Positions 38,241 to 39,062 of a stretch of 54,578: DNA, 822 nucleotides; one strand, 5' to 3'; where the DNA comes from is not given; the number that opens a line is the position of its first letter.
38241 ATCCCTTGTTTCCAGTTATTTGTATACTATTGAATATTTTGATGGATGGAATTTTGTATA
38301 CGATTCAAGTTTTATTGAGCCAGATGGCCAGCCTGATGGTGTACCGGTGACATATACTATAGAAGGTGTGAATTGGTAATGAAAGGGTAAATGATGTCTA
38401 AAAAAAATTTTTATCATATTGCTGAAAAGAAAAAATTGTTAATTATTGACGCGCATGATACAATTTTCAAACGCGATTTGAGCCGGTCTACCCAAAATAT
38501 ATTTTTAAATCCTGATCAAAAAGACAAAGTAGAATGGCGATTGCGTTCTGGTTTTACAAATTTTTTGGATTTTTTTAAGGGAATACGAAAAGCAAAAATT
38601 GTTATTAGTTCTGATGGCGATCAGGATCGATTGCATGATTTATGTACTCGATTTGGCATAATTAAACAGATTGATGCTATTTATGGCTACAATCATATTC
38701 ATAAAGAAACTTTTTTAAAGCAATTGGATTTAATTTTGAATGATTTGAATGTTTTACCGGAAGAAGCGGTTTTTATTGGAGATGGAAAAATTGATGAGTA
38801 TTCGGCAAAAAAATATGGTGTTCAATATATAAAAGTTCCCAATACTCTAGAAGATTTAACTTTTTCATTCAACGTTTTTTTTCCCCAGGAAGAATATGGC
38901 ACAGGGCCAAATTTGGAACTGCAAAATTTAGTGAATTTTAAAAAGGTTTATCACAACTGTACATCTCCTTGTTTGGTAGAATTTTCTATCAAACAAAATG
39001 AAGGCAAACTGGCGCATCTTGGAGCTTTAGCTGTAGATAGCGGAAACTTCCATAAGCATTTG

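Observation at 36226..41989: Compact three-gene operon of unknown function next to the origin: PilX-N-anchored 717-aa protein, HAD/PEPCK-like fusion, 494-aa orphan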

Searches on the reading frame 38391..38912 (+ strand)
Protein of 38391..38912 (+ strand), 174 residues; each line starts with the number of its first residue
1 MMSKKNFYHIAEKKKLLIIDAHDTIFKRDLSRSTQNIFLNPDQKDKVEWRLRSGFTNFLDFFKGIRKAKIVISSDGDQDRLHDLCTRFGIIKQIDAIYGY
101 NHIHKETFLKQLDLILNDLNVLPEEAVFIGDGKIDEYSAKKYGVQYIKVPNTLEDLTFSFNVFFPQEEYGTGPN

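Call 58: search_solved_structures(query=window:38391-38912:+, max_evalue=10, show_alignments=3)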
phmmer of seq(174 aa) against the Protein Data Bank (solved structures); distinct sequences matched with E-value up to 10: 10.
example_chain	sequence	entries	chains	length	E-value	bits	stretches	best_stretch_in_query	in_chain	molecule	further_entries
4rn3_A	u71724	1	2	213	0.0043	20.1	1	52-148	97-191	HAD superfamily hydrolase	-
2om6_A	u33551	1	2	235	0.0047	20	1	64-145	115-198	Probable phosphoserine phosphatase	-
2ah5_A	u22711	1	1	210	0.013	18.6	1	58-149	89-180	COG0546: Predicted phosphatases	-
3kbb_A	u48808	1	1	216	0.11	15.5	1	53-147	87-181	Phosphorylated carbohydrates phosphatase TM_1254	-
4jb3_A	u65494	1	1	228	0.18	14.8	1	100-151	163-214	Haloacid dehalogenase-like hydrolase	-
3ib6_A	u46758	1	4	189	0.29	14.2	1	64-151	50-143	Uncharacterized protein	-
1qq5_A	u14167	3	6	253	0.34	13.9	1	67-151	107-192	PROTEIN (L-2-HALOACID DEHALOGENASE)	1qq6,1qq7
1aq6_A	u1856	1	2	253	0.36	13.8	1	67-151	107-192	L-2-HALOACID DEHALOGENASE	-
3d6j_A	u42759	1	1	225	0.4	13.7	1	103-151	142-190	Putative haloacid dehalogenase-like hydrolase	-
2hdo_A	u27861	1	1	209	1.8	11.6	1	115-145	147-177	Phosphoglycolate phosphatase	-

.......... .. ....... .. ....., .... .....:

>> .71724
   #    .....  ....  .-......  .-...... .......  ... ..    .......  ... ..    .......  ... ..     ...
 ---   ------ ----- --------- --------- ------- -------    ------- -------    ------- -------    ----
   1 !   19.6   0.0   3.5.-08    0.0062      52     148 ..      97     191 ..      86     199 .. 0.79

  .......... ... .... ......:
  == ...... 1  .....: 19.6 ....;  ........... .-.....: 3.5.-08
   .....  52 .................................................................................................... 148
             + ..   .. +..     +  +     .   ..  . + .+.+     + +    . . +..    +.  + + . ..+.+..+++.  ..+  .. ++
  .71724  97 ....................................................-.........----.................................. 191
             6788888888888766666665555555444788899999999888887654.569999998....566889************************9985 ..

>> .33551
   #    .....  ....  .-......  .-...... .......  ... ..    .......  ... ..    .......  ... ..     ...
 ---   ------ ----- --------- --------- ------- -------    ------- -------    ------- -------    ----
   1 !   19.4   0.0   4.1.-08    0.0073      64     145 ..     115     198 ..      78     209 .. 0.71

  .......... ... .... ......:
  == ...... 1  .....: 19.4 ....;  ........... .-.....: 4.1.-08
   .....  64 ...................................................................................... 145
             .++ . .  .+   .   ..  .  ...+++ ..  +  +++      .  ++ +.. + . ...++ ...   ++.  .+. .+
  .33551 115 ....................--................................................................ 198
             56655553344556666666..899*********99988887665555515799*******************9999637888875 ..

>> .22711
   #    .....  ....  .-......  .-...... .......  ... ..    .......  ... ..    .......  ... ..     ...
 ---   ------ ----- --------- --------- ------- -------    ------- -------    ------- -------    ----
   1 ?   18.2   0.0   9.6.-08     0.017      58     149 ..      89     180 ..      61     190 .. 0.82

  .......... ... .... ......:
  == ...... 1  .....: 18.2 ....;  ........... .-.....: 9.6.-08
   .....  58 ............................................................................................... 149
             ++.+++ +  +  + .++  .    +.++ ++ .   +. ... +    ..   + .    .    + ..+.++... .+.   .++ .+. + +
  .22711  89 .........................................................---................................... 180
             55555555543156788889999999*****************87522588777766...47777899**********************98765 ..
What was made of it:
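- Its closest sequence relatives are small-molecule phosphatases (call 58). The HAD domain's nearest relatives by sequence are subfamily-IA small-molecule phosphatases (call 58).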
